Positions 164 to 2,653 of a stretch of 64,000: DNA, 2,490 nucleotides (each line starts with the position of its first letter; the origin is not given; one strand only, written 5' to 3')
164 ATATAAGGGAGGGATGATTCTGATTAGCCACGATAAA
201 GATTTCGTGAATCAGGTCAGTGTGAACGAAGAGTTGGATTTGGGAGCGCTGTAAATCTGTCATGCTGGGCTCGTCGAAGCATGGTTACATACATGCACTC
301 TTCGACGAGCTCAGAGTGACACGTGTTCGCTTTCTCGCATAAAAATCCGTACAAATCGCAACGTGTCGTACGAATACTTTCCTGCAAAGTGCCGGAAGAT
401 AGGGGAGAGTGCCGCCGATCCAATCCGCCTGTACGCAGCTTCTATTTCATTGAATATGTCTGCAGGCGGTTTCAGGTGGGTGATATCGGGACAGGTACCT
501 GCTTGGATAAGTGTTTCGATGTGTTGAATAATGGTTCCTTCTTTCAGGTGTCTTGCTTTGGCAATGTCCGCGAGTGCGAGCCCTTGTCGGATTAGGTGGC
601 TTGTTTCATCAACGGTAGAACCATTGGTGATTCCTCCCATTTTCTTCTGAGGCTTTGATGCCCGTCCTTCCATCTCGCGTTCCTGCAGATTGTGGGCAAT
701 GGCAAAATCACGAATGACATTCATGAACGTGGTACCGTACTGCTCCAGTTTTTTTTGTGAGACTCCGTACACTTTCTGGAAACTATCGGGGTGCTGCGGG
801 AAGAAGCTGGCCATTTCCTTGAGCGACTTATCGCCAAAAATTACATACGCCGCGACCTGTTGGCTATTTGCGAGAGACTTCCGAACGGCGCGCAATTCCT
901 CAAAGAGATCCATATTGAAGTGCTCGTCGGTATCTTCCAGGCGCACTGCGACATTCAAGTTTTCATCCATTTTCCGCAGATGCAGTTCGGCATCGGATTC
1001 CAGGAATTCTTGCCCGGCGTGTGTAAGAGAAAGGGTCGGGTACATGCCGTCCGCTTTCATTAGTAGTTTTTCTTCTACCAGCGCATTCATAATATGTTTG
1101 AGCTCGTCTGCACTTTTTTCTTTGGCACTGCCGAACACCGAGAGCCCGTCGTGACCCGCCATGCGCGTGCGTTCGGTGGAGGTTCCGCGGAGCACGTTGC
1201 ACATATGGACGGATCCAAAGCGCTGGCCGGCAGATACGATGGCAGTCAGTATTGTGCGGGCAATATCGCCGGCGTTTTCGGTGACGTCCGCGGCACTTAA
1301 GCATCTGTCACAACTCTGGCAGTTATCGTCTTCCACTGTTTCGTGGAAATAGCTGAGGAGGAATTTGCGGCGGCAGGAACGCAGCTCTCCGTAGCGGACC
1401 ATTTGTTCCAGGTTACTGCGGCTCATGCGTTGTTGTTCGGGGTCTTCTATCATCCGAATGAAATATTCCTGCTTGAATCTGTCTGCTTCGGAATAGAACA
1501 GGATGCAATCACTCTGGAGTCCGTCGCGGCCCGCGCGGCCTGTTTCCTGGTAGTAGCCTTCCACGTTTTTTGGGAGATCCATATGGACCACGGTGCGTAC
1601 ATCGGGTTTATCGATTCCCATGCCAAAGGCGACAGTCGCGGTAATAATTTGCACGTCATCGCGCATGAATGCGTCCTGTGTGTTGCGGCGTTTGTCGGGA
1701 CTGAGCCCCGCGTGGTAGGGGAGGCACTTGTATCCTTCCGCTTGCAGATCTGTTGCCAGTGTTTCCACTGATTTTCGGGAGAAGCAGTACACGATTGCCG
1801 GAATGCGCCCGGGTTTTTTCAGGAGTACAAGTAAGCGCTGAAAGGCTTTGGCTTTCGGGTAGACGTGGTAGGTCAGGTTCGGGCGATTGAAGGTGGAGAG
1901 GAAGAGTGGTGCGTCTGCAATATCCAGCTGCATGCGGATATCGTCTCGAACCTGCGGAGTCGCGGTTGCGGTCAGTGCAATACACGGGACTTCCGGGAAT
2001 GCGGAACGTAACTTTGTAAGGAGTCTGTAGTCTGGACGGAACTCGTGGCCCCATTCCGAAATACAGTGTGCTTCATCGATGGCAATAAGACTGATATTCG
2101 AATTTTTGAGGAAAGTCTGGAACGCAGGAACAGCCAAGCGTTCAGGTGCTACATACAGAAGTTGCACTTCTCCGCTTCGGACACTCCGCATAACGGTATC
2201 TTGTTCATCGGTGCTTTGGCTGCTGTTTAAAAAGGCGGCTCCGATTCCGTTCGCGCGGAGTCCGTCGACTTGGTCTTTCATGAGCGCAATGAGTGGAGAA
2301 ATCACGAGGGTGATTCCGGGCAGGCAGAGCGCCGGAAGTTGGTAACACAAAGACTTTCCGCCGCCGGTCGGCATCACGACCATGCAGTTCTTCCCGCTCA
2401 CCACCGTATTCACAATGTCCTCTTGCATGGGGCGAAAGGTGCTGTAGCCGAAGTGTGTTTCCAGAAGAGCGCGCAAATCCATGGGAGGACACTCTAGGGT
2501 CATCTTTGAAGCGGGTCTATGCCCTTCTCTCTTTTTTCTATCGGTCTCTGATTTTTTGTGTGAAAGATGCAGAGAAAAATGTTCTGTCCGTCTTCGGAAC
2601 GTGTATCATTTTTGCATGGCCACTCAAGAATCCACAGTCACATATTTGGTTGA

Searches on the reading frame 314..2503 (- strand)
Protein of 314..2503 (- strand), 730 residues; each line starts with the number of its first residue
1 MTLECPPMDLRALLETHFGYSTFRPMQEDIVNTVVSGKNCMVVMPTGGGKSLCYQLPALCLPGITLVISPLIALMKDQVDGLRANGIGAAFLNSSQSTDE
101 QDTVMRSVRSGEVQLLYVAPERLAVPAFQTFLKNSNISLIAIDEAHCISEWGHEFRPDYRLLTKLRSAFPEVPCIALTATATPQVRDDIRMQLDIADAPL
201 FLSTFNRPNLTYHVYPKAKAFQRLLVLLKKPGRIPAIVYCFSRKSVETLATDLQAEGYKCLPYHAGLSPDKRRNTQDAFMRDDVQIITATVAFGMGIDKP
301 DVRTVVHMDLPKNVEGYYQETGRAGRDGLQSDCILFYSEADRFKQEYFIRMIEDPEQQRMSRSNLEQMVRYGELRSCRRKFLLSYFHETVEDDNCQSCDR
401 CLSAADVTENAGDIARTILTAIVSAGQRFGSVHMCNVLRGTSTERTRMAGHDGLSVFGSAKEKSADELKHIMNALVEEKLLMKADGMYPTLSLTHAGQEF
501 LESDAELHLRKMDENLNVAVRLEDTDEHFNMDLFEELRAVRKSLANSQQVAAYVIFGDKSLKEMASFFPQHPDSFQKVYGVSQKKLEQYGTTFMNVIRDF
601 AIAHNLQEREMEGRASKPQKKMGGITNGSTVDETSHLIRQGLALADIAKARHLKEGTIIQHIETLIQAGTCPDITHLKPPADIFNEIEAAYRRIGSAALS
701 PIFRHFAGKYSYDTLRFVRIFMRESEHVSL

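Call 74: search_protein_families(library=ncbifam, proteins=[window:314-2503:-], max_evalue=1e-10)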
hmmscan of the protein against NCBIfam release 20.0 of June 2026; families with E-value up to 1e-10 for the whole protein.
window:314-2503:- (730 aa): 14 families
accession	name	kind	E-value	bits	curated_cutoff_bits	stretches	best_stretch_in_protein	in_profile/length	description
TIGR01389.1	recQ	equivalog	7.3e-213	708.3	640.2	1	11-599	2-590/591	DNA helicase RecQ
NF008279.0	PRK11057.1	equivalog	7.8e-185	615.8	1015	1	12-600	15-602/608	ATP-dependent DNA helicase RecQ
TIGR00614.1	recQ_fam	subfamily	1.8e-161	538.1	219.8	1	13-462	2-469/470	RecQ family ATP-dependent DNA helicase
NF041063.1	DpdF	equivalog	4.9e-63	213.9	550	1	28-342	146-487/813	protein DpdF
NF053631.1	RNA_helic_CshA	equivalog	8.5e-22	77.6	646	1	17-423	16-420/434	degradosome RNA helicase CshA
NF053711.1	RNA_heli_RhlE1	exception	6.7e-18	64.7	750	1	105-346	118-356/434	RNA helicase RhlE1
NF008394.0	PRK11192.1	equivalog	5.2e-17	61.8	507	1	219-359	233-373/441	ATP-dependent RNA helicase SrmB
TIGR04121.1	DEXH_lig_assoc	equivalog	1.7e-16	59.2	850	1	23-326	14-345/804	ligase-associated DNA damage response DEXH box helicase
NF053636.1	DDHlcsCsdAPsy1082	equivalog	3e-15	55.8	890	1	236-351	246-361/512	DEAD/DEAH box helicase CsdA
NF008744.0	PRK11776.1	equivalog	2.2e-14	52.9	524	1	213-368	223-373/460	ATP-dependent RNA helicase DbpA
TIGR03817.1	DECH_helic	hypoth_equivalog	8e-13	47.5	874.1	0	257-336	303-382/742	helicase/secretion neighborhood putative DEAH-box helicase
NF002340.1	PRK01297.1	equivalog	2.5e-11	43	564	0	113-344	128-360/372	ATP-dependent RNA helicase RhlB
NF007882.0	PRK10590.1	equivalog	7.7e-11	41.6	743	0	105-329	119-341/456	ATP-dependent RNA helicase RhlE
NF010338.0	PRK13767.1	equivalog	8.1e-11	40.9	849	0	241-326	293-384/877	ATP-dependent helicase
